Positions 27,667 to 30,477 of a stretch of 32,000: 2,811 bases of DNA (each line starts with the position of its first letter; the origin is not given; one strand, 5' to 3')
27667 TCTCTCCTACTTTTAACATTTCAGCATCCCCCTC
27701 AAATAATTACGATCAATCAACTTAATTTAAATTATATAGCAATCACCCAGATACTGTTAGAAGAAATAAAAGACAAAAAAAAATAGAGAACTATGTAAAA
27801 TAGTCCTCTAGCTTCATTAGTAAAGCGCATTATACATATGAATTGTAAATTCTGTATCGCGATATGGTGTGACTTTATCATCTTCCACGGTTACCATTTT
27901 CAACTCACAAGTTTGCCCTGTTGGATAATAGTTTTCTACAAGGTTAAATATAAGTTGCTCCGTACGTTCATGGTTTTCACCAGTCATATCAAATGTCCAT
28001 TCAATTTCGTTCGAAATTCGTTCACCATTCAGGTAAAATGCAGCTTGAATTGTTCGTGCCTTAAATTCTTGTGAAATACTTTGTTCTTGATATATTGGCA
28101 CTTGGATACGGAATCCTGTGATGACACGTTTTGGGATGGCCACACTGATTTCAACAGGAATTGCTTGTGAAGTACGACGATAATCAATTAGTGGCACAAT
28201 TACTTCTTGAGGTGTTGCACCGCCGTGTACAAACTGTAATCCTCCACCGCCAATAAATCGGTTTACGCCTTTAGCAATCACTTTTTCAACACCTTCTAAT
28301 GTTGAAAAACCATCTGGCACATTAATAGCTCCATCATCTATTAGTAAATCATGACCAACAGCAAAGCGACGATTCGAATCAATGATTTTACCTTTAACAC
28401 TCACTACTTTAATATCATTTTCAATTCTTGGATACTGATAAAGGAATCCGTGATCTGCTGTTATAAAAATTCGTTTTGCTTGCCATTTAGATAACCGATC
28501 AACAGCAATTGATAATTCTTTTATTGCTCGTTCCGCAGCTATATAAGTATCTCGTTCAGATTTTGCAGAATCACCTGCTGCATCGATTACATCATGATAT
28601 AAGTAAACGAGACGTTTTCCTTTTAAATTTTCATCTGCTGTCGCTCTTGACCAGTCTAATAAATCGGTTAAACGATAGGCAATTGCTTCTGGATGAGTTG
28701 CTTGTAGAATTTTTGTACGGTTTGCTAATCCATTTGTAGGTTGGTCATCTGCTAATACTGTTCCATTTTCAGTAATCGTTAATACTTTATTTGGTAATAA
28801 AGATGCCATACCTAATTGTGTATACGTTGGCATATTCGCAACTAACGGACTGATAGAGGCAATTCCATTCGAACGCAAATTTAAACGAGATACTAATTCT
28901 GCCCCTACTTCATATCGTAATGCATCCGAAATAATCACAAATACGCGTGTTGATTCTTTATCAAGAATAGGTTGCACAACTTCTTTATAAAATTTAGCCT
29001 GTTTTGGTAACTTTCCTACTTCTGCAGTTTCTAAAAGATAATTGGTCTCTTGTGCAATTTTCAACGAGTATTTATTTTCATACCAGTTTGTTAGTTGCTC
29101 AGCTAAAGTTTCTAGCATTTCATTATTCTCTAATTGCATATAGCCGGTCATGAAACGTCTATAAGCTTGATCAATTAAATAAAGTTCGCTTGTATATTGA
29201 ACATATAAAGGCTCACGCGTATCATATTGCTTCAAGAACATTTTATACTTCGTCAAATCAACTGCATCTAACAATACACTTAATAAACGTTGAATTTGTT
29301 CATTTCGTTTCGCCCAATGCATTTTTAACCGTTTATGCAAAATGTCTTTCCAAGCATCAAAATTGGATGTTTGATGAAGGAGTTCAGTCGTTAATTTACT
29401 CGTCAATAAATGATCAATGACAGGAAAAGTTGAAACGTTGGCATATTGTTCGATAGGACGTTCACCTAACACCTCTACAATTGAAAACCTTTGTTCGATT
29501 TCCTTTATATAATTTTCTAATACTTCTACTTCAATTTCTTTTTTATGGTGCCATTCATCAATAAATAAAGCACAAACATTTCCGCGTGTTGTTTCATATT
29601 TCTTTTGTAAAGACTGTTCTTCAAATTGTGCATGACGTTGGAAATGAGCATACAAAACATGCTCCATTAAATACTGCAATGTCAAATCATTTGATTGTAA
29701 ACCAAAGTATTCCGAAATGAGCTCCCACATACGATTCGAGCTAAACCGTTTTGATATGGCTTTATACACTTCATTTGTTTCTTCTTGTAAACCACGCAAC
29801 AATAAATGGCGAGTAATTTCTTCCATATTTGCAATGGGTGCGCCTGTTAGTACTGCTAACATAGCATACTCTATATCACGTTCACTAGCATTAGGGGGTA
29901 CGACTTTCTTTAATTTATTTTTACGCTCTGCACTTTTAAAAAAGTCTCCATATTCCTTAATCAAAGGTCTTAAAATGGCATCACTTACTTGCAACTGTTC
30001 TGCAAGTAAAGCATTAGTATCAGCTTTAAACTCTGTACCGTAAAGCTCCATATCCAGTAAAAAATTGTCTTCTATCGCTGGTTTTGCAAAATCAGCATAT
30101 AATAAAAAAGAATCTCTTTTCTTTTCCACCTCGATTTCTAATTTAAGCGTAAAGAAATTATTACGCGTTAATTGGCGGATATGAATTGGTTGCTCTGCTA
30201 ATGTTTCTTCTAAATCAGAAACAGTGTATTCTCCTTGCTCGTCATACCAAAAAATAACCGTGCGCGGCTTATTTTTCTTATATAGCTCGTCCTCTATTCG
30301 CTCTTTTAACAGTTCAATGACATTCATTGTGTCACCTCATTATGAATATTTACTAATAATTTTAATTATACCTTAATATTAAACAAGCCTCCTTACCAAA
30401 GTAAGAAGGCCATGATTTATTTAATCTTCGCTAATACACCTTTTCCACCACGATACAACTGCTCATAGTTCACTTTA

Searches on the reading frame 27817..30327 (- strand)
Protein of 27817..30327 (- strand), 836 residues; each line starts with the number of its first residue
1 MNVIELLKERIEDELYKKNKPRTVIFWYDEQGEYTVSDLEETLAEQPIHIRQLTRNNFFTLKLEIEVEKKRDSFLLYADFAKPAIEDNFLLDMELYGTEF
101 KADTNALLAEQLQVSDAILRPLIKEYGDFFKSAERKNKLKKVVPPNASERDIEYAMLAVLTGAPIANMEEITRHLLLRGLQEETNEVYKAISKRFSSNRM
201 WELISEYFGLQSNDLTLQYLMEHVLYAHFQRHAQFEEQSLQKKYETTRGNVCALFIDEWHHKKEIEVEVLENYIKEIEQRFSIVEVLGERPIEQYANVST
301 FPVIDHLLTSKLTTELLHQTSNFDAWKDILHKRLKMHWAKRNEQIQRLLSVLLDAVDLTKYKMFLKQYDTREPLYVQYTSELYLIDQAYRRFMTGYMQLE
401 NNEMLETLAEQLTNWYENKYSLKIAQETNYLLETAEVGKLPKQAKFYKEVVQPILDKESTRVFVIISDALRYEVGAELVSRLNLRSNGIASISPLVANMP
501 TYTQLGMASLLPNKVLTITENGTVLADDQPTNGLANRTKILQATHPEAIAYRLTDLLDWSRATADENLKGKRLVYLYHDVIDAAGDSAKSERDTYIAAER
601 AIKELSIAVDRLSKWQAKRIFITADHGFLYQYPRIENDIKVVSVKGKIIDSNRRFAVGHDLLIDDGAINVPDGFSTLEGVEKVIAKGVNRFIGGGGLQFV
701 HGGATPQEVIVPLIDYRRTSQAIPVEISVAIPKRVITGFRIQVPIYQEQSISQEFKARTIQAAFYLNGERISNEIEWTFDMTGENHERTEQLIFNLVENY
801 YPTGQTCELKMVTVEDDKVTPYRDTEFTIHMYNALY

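Call 8: search_protein_families(library=pfam, proteins=[window:27817-30327:-], max_evalue=0.001)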
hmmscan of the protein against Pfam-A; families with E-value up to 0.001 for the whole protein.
window:27817-30327:- (836 aa): 1 family
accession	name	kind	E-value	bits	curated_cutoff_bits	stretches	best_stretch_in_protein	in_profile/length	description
PF08665.17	PglZ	-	1.5e-48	165.5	25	1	461-631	2-175/179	PglZ domain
